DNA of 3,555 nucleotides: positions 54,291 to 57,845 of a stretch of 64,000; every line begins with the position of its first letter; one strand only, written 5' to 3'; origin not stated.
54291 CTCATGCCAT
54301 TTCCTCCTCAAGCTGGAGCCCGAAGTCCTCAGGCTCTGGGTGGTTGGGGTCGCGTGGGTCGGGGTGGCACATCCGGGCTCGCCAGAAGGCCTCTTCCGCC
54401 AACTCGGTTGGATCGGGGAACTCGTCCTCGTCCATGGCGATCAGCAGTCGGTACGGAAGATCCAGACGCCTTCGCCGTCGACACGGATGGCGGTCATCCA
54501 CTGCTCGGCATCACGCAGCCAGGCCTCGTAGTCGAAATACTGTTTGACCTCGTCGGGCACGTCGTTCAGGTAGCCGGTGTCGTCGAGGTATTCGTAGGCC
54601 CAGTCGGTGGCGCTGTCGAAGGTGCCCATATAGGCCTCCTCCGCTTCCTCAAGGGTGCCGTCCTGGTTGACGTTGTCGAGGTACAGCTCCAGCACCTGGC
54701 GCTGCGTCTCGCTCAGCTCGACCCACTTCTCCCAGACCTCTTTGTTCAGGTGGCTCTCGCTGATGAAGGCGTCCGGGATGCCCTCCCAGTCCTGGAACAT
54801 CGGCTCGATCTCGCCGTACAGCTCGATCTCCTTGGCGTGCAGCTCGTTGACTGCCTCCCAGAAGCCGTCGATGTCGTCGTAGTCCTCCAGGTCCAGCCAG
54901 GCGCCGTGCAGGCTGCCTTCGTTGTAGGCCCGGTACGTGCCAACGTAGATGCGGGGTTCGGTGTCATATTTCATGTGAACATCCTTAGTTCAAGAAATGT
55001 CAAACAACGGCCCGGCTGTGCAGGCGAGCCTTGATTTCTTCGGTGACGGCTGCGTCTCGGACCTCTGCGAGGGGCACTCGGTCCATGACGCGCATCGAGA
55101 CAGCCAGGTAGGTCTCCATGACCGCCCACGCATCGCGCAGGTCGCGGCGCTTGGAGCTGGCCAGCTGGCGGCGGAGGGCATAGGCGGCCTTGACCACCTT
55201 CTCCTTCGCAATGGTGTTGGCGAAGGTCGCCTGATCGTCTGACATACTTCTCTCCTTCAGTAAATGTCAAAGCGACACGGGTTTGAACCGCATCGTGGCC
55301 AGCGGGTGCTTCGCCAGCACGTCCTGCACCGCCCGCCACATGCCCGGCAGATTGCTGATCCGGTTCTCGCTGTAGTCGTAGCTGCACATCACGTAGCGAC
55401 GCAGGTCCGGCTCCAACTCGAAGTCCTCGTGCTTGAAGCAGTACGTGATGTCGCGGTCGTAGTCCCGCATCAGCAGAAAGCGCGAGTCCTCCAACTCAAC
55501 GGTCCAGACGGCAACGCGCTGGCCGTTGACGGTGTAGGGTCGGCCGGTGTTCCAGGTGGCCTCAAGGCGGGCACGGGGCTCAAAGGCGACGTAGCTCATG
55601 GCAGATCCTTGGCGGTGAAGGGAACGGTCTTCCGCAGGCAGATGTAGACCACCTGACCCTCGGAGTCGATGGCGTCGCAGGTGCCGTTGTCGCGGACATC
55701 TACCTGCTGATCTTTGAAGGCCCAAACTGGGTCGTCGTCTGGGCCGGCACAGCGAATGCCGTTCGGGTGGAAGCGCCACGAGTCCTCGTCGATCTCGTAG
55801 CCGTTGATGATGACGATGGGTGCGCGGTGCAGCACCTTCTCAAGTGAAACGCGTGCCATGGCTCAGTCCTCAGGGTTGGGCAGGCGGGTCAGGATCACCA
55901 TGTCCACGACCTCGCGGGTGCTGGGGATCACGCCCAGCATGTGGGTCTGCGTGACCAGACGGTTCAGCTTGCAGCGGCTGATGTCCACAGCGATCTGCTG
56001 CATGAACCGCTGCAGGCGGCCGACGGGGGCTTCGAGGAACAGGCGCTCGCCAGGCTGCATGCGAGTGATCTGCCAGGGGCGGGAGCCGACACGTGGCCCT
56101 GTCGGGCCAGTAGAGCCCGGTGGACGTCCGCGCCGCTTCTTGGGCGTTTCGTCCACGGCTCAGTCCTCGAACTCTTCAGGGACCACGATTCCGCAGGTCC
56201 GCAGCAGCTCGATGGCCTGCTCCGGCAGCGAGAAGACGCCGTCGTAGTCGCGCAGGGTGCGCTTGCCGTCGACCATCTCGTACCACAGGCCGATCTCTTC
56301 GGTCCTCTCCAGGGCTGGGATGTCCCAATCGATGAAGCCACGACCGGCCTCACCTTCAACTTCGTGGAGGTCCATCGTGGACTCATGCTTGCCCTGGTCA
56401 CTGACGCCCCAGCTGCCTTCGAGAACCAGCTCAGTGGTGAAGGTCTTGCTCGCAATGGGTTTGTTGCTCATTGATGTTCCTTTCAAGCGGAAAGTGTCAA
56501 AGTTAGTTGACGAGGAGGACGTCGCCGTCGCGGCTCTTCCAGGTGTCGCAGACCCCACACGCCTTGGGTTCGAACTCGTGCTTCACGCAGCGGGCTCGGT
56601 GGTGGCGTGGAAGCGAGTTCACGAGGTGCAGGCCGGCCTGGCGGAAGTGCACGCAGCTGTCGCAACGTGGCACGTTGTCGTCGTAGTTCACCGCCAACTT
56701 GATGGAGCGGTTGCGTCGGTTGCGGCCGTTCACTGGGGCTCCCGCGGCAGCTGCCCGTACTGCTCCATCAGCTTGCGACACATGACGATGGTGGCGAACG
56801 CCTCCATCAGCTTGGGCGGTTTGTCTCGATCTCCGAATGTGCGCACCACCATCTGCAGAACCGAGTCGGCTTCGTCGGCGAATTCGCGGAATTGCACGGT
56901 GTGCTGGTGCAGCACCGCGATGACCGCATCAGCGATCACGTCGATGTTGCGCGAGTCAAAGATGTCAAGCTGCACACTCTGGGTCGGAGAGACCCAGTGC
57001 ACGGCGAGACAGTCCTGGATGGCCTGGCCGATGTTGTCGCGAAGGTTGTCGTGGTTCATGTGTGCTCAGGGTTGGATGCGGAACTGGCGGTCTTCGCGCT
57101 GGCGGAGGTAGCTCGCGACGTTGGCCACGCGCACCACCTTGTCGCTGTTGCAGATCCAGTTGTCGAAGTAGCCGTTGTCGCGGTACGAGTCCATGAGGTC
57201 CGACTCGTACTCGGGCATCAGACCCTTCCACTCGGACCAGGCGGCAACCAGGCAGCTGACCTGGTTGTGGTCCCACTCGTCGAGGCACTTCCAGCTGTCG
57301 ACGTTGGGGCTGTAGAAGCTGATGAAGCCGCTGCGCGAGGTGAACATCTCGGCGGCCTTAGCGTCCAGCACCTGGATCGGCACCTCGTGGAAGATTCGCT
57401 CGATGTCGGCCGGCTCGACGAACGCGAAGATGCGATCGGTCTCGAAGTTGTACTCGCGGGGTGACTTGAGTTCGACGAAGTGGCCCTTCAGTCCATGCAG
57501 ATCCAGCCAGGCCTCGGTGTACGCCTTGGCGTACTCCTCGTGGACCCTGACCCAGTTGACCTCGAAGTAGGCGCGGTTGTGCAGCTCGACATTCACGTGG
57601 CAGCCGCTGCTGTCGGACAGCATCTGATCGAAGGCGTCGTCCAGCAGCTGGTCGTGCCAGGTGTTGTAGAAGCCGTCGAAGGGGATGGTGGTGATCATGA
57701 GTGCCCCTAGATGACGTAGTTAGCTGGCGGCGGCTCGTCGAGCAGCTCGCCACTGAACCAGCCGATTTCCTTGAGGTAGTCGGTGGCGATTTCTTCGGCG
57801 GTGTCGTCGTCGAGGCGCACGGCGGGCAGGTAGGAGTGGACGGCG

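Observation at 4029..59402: About 20 copies of an asymmetric 21-bp site at gene junctions: a possible stoperator-like regulatory network in a proteobacterial phage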

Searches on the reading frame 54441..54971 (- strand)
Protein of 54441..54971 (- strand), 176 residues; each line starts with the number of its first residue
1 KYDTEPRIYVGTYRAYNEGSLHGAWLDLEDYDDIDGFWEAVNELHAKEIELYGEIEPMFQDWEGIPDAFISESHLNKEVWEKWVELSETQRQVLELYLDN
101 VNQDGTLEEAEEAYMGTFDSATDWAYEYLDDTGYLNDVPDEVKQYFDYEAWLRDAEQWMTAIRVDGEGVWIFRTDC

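Call 13: search_protein_families(library=phrogs, proteins=[window:54441-54971:-], max_evalue=0.001)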
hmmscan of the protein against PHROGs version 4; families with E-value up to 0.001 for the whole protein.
window:54441-54971:- (176 aa): 2 families
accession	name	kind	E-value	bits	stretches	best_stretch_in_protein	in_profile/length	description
phrog_2059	-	moron, auxiliary metabolic gene and host takeover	1.7e-28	101.1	1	5-158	2-163/181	anti-restriction protein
phrog_14321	-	moron, auxiliary metabolic gene and host takeover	1.3e-07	33.1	1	60-156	70-169/183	anti-restriction protein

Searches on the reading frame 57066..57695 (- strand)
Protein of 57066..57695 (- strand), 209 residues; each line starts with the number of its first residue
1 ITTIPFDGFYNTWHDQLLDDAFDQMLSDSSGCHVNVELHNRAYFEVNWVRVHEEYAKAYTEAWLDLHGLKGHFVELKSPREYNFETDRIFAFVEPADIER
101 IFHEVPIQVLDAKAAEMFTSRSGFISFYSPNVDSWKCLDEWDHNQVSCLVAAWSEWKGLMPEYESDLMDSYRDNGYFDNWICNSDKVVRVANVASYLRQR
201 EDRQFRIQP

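Call 13: search_protein_families(library=phrogs, proteins=[window:57066-57695:-], max_evalue=0.001)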
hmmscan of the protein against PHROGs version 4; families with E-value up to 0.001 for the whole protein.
window:57066-57695:- (209 aa): 1 family
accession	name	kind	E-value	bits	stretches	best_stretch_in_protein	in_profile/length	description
phrog_37559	-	unknown function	0.00019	22.3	1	36-135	37-137/194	-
